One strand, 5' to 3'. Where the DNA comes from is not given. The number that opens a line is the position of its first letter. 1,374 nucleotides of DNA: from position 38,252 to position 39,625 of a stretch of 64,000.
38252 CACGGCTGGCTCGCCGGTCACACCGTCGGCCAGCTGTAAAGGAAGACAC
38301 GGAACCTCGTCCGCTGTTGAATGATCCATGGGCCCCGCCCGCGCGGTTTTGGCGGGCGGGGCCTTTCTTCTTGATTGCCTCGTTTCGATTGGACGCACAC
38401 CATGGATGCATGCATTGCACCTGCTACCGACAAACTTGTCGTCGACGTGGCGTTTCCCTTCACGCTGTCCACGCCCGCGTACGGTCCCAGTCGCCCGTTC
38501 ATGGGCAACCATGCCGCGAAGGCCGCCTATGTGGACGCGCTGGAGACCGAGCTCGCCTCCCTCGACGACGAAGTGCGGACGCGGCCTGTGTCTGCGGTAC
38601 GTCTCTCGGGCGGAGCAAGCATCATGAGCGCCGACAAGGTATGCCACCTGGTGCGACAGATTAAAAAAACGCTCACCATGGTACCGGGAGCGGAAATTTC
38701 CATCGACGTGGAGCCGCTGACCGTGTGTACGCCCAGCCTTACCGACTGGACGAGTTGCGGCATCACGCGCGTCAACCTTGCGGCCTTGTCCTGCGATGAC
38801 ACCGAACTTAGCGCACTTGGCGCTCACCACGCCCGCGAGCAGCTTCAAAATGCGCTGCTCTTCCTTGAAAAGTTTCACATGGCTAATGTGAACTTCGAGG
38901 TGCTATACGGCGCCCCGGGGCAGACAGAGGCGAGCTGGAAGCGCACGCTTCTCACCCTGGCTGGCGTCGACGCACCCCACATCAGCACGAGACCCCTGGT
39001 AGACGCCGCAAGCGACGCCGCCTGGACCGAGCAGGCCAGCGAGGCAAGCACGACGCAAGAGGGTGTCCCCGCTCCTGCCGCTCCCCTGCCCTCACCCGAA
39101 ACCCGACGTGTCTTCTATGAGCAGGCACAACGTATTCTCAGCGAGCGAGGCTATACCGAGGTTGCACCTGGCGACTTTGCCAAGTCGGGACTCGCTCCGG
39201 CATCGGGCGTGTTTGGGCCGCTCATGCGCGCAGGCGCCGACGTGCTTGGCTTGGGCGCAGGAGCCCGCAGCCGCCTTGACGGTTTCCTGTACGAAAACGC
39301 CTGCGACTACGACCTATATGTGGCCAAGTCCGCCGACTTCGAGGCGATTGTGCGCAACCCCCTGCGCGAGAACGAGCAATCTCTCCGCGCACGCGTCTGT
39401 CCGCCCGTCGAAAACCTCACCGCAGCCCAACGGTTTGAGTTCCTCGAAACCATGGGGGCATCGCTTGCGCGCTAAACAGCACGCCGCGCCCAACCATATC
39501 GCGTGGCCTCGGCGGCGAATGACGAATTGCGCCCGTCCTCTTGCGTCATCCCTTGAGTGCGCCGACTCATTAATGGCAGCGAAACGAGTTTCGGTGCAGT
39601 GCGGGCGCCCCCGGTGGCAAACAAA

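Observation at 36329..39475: Cluster-less HemN/HemW-like pseudo-radical-SAM gene coupled to a Gly/Pro-linker flavoreductase (module copy 1)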

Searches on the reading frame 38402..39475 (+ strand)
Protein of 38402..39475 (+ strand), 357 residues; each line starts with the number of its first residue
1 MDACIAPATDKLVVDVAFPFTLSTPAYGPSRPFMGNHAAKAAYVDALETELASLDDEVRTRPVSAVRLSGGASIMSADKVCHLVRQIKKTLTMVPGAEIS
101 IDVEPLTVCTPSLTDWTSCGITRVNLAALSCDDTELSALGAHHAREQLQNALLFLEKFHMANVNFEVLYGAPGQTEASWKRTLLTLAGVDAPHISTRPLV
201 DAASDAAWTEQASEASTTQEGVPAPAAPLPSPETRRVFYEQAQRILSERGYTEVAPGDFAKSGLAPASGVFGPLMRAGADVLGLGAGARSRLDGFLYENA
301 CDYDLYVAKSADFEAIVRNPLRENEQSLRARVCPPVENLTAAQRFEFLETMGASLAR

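Call 3: search_protein_families(library=pfam, proteins=[window:38402-39475:+], max_evalue=1)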
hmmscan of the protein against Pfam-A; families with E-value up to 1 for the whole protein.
window:38402-39475:+ (357 aa): 0 families

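Call 4: search_protein_families(library=ncbifam, proteins=[window:38402-39475:+], max_evalue=1)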
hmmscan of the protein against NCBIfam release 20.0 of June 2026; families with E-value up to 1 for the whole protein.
window:38402-39475:+ (357 aa): 12 families
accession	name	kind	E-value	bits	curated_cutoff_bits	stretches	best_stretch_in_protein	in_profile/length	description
NF006067.1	PRK08208.1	equivalog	3.5e-21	75.6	380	1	38-298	63-307/427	STM4012 family radical SAM protein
TIGR00539.1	hemN_rel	equivalog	4.7e-20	72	205.4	1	19-293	8-265/361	radical SAM family heme chaperone HemW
TIGR04107.1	rSAM_HutW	equivalog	1.7e-18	66.7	400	1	37-319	65-338/419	heme anaerobic degradation radical SAM methyltransferase ChuW/HutW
TIGR00538.1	hemN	equivalog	5.1e-14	51.9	324.95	1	37-196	76-237/454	oxygen-independent coproporphyrinogen III oxidase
TIGR03994.1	rSAM_HemZ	equivalog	4.4e-13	49.1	321.4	1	10-189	83-266/401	coproporphyrinogen dehydrogenase HemZ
NF005133.0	PRK06582.1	equivalog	1e-12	47.8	597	1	9-199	9-199/390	coproporphyrinogen III oxidase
NF006385.0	PRK08629.1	equivalog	2e-06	26.9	355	1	36-308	77-325/439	coproporphyrinogen III oxidase family protein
NF006061.0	PRK08207.1-4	equivalog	1.7e-05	23.8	702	1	23-183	185-352/501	coproporphyrinogen III oxidase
NF006060.0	PRK08207.1-3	equivalog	0.00029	19.7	653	1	30-187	170-332/477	coproporphyrinogen III oxidase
NF006059.0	PRK08207.1-1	equivalog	0.0015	17.3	1012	1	69-183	233-350/496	coproporphyrinogen III oxidase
NF004567.0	PRK05904.1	equivalog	0.002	17.4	355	1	57-177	51-170/353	coproporphyrinogen III oxidase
NF006065.0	PRK08207.2-4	equivalog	0.0022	17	922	1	123-185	290-352/484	coproporphyrinogen III oxidase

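Call 9: find_homologous_proteins(query=window:38402-39475:+, max_evalue=0.001)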
Query window:38402-39475:+ (357 aa): 123 proteins with E <= 0.001 among 8000 candidates; the best 120 are listed.
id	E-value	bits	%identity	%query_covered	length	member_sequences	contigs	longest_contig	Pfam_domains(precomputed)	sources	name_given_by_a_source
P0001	2.4e-224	762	96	100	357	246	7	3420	-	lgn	-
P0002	2.2e-214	729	91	100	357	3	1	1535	-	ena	-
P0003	6.5e-213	724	91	100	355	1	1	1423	-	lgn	-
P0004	2.7e-211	719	90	100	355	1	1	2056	-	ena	-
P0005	3.8e-211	719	91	100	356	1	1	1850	-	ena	-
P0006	3.8e-211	719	90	100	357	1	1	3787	-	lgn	-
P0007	5.6e-211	718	91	100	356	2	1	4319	-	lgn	-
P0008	1.1e-210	717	90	100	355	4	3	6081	-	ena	-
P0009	2.2e-210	716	90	100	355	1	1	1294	-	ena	-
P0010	5.2e-210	715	90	100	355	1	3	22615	-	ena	-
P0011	5.6e-210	715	89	100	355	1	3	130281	-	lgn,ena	-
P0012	8.3e-210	714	90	100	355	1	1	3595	-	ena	-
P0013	1.7e-209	713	90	100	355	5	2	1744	-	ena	-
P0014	3.8e-209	712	90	100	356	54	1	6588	-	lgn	-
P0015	8.7e-209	711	90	100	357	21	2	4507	-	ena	-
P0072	2.4e-148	512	69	98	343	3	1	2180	-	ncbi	-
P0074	9.2e-136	471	63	100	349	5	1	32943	-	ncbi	-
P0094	4.2e-97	344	54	91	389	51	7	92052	-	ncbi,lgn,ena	-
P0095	2.2e-96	341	53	91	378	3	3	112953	-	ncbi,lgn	-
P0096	3.5e-96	341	52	93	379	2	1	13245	-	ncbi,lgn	-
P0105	3.0e-88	314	53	88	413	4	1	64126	-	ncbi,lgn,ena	-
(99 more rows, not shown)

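Call 18: find_related_loci(query=A3, collection=genome_contigs, flank=6000)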
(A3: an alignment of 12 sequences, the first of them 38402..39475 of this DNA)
Query A3 (357 aa) in genome_contigs; peptide patterns used: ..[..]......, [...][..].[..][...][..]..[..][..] (x = any residue, [..] = any of these).
599 stretches matched a pattern (row limit reached: there are more); 9 encode a relative of the query (tblastn E <= 1e-3); 9 distinct loci.
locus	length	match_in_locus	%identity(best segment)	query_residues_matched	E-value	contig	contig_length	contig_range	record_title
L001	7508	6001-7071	95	1-357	0e+0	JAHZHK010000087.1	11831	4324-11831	MAG: Coriobacteriaceae bacterium isolate HRGM_Genome_3264 HRGM_Genome_3264_87, whole genome shotgun sequence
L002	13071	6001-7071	92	1-357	0e+0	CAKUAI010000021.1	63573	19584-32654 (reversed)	MAG: uncultured Coriobacteriales bacterium isolate REFINED_METABAT215_TOP10_CONTIGS_1500_ASSEMBLY_K77_MERGED__Hadza_PheC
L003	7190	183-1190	68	9-357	7e-156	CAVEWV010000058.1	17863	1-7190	Acutalibacteraceae bacterium isolate G02622-L1_cleanbin_000007 genome assembly, contig: Spades_G02622-L1_contig_1314, wh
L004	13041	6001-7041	63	2-357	1e-140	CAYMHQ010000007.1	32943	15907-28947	MAG TPA_asm: uncultured Coriobacteriaceae bacterium isolate binchicken_co354_328 genome assembly, contig: NODE_1163_leng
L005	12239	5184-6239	58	10-357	2e-125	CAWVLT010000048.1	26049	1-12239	MAG: Coriobacteriia bacterium isolate metabat2_coassembly_bwa.880 MAG genome assembly, contig: k87_3540059, whole genome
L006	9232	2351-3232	54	12-324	6e-97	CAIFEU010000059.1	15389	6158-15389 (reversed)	MAG: uncultured Coriobacteriales bacterium isolate UMB00006 genome assembly, contig: NODE_720_length_15389_cov_5.834290,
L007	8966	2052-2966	54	9-332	8e-105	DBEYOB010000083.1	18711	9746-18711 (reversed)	MAG TPA_asm: Coriobacteriales bacterium isolate MAG2172 k141_16605, whole genome shotgun sequence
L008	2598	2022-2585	52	12-199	5e-60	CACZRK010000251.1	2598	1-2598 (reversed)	MAG: uncultured Coriobacteriaceae bacterium isolate RUG12881 genome assembly, contig: RUG12881_asm_251, whole genome sho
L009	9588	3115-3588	24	43-199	4e-11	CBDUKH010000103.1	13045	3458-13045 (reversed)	MAG TPA_asm: uncultured Rhodothermales bacterium isolate SRR22808126_binner12_Refined_119 genome assembly, contig: ERZ25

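Call 20: find_encoding_contigs(protein=P0094, flank=6000, max_places=4)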
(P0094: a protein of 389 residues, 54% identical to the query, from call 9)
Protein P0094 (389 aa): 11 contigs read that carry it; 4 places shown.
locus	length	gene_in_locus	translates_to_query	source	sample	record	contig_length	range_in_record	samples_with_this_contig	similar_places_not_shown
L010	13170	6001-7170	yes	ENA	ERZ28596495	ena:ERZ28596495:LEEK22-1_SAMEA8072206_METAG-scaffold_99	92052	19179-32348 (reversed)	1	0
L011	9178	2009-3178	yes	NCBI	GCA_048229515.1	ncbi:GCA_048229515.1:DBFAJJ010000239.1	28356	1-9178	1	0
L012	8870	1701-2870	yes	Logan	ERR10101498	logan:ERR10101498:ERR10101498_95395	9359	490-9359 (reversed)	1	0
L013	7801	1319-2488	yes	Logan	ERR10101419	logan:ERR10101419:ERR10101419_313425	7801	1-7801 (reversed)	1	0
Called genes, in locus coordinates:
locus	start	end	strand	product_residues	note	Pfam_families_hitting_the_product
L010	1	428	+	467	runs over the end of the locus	PF02129:Peptidase_S15 (faint), PF00561:Abhydrolase_1 (faint), PF12146:Hydrolase_4, PF00326:Peptidase_S9 (weak), PF08386:Abhydrolase_4 (faint), PF12146:Hydrolase_4 (weak)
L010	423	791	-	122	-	PF01035:DNA_binding_1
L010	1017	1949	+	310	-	PF01368:DHH, PF02833:DHHA2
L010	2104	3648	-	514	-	PF00196:GerE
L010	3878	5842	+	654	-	PF01266:DAO, PF12831:FAD_oxidored (weak), PF00890:FAD_binding_2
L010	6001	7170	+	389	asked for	-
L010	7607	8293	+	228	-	PF02677:QueH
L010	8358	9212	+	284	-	PF14501:HATPase_c_5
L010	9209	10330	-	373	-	PF11187:Mbeg1-like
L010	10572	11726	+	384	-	PF02547:Queuosine_synth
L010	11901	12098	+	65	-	-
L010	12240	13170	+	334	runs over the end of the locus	PF18152:DAHP_snth_FXD, PF00793:DAHP_synth_1, PF03102:NeuB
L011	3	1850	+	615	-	?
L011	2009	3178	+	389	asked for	-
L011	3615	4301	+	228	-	PF02677:QueH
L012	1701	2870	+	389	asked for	-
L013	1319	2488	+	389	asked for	-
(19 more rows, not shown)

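Call 24: find_encoding_contigs(protein=P0105, flank=6000, max_places=3)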
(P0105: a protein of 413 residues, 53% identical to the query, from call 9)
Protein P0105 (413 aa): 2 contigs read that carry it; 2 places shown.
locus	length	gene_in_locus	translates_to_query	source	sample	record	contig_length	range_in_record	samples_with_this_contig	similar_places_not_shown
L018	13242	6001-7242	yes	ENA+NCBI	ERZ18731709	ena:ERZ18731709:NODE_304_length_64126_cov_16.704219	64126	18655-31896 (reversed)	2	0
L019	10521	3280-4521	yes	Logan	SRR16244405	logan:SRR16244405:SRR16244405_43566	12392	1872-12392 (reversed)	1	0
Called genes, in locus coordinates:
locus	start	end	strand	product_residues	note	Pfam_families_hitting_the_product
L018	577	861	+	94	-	-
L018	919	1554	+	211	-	PF02525:Flavodoxin_2, PF03358:FMN_red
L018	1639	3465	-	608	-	PF00196:GerE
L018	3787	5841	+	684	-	-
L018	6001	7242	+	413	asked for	-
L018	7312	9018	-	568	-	PF00196:GerE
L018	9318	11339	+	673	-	PF00890:FAD_binding_2, PF01266:DAO, PF12831:FAD_oxidored (weak), PF04205:FMN_bind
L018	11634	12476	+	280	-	PF13938:DUF4213, PF04016:DUF364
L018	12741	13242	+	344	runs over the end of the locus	PF03788:LrgA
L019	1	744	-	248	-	?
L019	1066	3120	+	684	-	-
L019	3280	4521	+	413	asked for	-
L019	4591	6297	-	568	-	PF00196:GerE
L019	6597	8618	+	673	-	PF00890:FAD_binding_2, PF01266:DAO, PF12831:FAD_oxidored (weak), PF04205:FMN_bind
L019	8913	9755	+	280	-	PF13938:DUF4213, PF04016:DUF364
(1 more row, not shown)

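Call 28: search_solved_structures(query=A3, max_evalue=0.01, show_alignments=2)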
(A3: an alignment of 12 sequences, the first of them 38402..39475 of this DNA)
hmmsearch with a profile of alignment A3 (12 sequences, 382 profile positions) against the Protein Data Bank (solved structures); distinct sequences matched with E-value up to 0.01: 2.
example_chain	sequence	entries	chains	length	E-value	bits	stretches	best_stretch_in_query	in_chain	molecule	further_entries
1olt_A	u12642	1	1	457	1.4e-19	73.7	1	6-289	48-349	OXYGEN-INDEPENDENT COPROPORPHYRINOGEN III OXIDASE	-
9p2u_A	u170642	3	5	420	9.7e-13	51.1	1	35-290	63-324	Radical S-adenosylmethionine methyltransferase NocN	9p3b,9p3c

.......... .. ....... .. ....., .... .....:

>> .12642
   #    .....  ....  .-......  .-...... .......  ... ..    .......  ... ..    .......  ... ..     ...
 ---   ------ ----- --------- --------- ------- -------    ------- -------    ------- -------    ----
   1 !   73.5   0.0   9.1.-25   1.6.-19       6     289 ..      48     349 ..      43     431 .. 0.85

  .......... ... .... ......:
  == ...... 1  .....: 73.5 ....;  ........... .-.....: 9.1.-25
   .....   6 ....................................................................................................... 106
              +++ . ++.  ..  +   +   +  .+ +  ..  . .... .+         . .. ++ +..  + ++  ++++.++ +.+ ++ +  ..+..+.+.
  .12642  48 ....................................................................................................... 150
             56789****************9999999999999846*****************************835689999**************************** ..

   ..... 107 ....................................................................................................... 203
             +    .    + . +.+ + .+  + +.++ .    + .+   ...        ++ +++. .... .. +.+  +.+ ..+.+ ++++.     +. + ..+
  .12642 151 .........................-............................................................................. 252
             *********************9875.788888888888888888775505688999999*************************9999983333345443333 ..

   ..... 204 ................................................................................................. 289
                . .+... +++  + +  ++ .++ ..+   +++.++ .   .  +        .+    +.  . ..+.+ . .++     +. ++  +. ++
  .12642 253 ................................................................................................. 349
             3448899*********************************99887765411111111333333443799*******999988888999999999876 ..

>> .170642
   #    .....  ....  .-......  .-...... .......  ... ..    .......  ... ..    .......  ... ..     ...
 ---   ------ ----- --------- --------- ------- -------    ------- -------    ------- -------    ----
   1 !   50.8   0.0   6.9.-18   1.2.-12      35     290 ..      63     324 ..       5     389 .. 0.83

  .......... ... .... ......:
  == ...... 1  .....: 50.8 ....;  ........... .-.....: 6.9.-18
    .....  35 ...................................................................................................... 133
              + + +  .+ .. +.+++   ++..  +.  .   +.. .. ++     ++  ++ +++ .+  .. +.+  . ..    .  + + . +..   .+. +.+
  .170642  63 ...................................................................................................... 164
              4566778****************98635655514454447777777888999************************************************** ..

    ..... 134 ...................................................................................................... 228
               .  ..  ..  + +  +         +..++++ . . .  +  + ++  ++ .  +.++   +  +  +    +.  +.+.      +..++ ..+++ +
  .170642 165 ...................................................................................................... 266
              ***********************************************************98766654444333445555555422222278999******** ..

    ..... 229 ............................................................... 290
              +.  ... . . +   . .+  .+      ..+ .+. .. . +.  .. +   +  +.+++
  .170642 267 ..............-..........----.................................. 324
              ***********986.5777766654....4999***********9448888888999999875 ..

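Call 34: search_protein_representatives(alignment_id=A2)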
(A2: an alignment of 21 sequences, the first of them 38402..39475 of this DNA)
Query: 21 sequences, 344 profile positions. Proteins with E-value up to 0.001 (for the whole library): 22744; up to 1e-10: 14772; up to 1e-30: 1773. The best 150 are listed.
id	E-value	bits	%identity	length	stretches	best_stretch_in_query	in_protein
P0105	3.5e-134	463.6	-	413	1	9-342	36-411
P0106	4.7e-121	420.4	-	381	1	9-342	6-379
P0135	8.4e-112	390.0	-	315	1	8-310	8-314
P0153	4.1e-110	384.4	-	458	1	8-341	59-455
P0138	2.1e-103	362.4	-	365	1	9-312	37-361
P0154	1.6e-94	333.1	-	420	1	12-331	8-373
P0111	2.3e-93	329.4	-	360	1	36-272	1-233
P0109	9.4e-92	324.0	-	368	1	9-254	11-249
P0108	2.4e-85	303.0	-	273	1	9-204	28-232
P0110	3.2e-84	299.3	-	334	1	77-323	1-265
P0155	1.7e-81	290.3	-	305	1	9-310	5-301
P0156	1.6e-78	280.5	-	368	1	10-313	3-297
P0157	5.8e-77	275.4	-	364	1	11-315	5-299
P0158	3.8e-76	272.7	-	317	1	10-310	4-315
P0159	2.9e-75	269.8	-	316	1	10-306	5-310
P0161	1.2e-73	264.5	-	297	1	11-312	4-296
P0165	1.3e-69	251.2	-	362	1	10-318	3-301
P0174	4.0e-65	236.5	-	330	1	11-314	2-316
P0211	1.4e-49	185.4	-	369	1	12-322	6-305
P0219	1.2e-48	182.3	-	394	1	11-320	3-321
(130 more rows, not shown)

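Call 36: find_encoding_contigs(protein=P0156, flank=5000, max_places=3)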
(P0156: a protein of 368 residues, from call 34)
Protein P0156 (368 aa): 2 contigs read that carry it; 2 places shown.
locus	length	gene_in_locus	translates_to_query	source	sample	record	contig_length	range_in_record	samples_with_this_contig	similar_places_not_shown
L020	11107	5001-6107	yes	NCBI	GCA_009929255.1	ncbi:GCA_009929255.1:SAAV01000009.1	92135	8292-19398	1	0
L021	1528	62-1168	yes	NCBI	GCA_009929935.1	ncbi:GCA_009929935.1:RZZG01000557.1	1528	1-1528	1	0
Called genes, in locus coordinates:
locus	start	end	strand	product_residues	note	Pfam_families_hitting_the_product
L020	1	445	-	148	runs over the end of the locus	PF04138:GtrA_DPMS_TM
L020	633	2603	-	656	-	PF00890:FAD_binding_2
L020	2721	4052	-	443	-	PF02518:HATPase_c (weak), PF14501:HATPase_c_5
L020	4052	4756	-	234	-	PF00072:Response_reg, PF04397:LytTR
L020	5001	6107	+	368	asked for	PF06969:HemN_C (faint)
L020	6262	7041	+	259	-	PF04542:Sigma70_r2, PF04539:Sigma70_r3, PF08281:Sigma70_r4_2 (faint), PF04545:Sigma70_r4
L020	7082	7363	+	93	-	PF05239:PRC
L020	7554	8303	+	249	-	PF00318:Ribosomal_S2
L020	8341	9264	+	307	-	PF25025:EF-Ts_N (weak), PF00889:EF_TS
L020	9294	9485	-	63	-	PF06107:DUF951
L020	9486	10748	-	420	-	PF05496:RuvB_N, PF00158:Sigma54_activat (faint), PF14532:Sigma54_activ_2 (weak), PF00004:AAA, PF07728:AAA_5 (weak), PF16193:AAA_assoc_2, PF12002:MgsA_C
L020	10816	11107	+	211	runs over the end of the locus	PF00730:HhH-GPD, PF00633:HHH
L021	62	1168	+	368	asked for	PF06969:HemN_C (faint)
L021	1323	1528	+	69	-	?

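Call 37: predict_structure(alignment_id=A4)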
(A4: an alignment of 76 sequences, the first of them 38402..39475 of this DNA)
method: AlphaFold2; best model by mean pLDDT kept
length: 357 residues; sequences in the alignment: 76
mean_pLDDT: 88.8   pTM: 0.87
mean pLDDT of the five models: 88.8, 87.4, 87.0, 86.8, 86.5
residues with pLDDT >= 90: 259; 70-90: 60; 50-70: 25; < 50: 13
segments of 3 or more residues with pLDDT < 50: 1-3, 214-223
pLDDT, mean of each block of 10 residues (from residue 1): 65 96 75 84 98 96 97 93 98 96 92 89 95 93 94 92 94 95 95 94 69 49 62 95 97 95 77 93 96 94 95 95 88 90 93 70
secondary structure, 60 per line:
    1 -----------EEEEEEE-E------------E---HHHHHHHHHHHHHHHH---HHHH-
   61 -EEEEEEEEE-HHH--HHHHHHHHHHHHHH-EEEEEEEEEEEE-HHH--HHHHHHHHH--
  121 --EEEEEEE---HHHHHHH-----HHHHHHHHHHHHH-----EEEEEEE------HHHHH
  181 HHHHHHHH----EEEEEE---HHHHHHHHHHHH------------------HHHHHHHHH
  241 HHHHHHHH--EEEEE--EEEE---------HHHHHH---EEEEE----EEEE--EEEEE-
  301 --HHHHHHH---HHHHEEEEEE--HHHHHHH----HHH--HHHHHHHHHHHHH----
elements in order: E12-18 H37-52 H56-59 E62-70 H77-90 E92-103 H110-118 E123-129 H133-139 H145-157 E163-169 H176-188 E193-198 H202-213 H232-248 E251-255 E258-261 H271-276 E280-284 E289-292 E295-299 H303-309 H313-316 E317-322 H325-331 H341-353

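Call 40: find_encoding_contigs(protein=P0155, flank=5000, max_places=3)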
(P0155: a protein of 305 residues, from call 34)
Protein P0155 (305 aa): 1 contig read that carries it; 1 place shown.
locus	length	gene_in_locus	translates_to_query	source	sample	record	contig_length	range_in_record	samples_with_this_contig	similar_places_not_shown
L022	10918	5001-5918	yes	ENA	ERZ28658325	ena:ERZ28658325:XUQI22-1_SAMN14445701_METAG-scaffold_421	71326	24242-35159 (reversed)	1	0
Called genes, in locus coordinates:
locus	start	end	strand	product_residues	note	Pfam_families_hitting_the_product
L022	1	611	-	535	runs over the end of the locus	PF13556:HTH_30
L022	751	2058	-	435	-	PF14501:HATPase_c_5, PF02518:HATPase_c (weak)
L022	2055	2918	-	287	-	PF00072:Response_reg, PF04397:LytTR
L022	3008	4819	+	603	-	PF00890:FAD_binding_2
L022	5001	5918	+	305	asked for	-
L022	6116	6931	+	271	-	PF00497:SBP_bac_3, PF10613:Lig_chan-Glu_bd (faint), PF12974:Phosphonate-bd (weak), PF04069:OpuAC (faint)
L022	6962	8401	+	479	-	PF00528:BPD_transp_1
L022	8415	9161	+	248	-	PF02463:SMC_N, PF09818:ABC_ATPase (faint), PF00005:ABC_tran, PF13304:AAA_21 (weak)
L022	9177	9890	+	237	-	PF00072:Response_reg, PF00486:Trans_reg_C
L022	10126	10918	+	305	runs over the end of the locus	PF00005:ABC_tran, PF13304:AAA_21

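Call 41: find_encoding_contigs(protein=P0165, flank=5000, max_places=3)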
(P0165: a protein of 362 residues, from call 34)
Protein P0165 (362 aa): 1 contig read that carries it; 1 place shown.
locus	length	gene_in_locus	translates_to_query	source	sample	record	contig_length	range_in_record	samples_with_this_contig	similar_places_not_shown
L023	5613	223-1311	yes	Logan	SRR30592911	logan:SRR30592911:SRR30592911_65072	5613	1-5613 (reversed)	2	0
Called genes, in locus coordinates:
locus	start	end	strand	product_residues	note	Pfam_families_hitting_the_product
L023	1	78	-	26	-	?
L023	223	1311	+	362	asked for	-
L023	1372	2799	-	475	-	PF00196:GerE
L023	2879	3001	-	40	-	-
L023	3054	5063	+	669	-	PF01266:DAO (faint), PF12831:FAD_oxidored (weak), PF00890:FAD_binding_2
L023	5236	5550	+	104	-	-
